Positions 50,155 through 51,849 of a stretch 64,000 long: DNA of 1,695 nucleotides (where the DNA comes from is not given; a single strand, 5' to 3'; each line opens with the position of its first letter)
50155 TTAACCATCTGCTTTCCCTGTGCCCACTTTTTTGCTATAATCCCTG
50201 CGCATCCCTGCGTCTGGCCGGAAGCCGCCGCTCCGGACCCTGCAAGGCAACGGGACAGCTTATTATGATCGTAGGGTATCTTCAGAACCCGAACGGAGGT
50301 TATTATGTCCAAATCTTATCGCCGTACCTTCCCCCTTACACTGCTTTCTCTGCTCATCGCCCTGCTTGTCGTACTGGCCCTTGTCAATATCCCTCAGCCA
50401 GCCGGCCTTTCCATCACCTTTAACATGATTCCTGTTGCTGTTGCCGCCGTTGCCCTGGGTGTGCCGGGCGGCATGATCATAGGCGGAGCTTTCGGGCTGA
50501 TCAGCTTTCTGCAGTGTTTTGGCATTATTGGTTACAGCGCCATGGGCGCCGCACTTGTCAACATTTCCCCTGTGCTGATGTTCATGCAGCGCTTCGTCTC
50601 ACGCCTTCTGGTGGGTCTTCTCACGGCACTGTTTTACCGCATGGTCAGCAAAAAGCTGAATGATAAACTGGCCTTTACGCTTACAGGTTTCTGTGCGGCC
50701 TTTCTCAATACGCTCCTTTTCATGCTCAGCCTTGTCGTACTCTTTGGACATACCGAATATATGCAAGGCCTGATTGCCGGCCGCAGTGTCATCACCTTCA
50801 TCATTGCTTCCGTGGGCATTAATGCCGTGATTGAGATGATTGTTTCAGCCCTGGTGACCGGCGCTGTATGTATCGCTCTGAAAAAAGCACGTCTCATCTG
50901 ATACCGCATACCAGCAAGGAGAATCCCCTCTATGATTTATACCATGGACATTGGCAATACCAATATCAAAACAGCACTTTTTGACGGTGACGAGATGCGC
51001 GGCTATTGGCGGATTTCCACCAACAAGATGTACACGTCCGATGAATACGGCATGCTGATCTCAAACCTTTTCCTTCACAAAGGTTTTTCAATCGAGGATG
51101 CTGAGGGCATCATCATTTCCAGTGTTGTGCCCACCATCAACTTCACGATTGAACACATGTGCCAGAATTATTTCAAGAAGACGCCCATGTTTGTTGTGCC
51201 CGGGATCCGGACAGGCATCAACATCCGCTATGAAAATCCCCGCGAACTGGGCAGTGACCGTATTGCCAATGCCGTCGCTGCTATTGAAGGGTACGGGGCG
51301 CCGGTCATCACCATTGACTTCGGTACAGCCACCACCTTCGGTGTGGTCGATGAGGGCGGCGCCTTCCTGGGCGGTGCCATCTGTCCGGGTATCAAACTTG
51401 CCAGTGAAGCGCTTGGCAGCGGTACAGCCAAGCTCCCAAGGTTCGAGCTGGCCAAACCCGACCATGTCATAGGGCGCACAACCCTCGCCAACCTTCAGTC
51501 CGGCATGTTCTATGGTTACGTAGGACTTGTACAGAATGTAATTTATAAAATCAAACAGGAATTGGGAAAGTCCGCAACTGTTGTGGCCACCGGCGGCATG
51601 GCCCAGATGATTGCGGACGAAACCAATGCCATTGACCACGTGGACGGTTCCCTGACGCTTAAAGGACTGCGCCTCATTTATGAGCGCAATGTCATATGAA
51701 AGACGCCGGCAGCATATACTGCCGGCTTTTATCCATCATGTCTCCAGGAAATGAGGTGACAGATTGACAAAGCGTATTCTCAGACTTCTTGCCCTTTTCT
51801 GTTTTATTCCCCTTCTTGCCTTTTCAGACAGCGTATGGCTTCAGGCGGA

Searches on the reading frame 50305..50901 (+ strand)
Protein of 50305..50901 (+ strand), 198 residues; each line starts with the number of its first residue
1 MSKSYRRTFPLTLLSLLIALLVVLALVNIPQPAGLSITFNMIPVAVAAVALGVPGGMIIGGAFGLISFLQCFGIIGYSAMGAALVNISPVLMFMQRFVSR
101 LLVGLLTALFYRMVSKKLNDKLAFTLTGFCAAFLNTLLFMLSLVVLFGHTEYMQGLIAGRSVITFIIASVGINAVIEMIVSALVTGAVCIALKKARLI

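Call 36: search_protein_families(library=pfam, proteins=[window:50305-50901:+], max_evalue=0.001)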
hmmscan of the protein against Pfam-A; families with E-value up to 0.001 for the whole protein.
window:50305-50901:+ (198 aa): 2 families
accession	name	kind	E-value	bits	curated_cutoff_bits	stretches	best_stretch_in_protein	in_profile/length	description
PF12822.12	ECF_trnsprt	-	5.5e-11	43.2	30.7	1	11-185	3-165/169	ECF transporter, substrate-specific component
PF09515.15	Thia_YuaJ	-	1.8e-05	25.4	25.8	1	14-194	4-174/177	Thiamine transporter protein (Thia_YuaJ)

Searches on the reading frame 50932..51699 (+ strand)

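Call 36: search_protein_families(library=pfam, proteins=[window:50932-51699:+], max_evalue=0.001)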
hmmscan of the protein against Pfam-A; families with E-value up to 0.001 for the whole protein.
window:50932-51699:+ (255 aa): 1 family
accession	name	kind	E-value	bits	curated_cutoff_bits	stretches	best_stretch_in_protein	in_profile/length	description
PF03309.20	Pan_kinase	-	2e-73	247.1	24.7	1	5-204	4-203/205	Type III pantothenate kinase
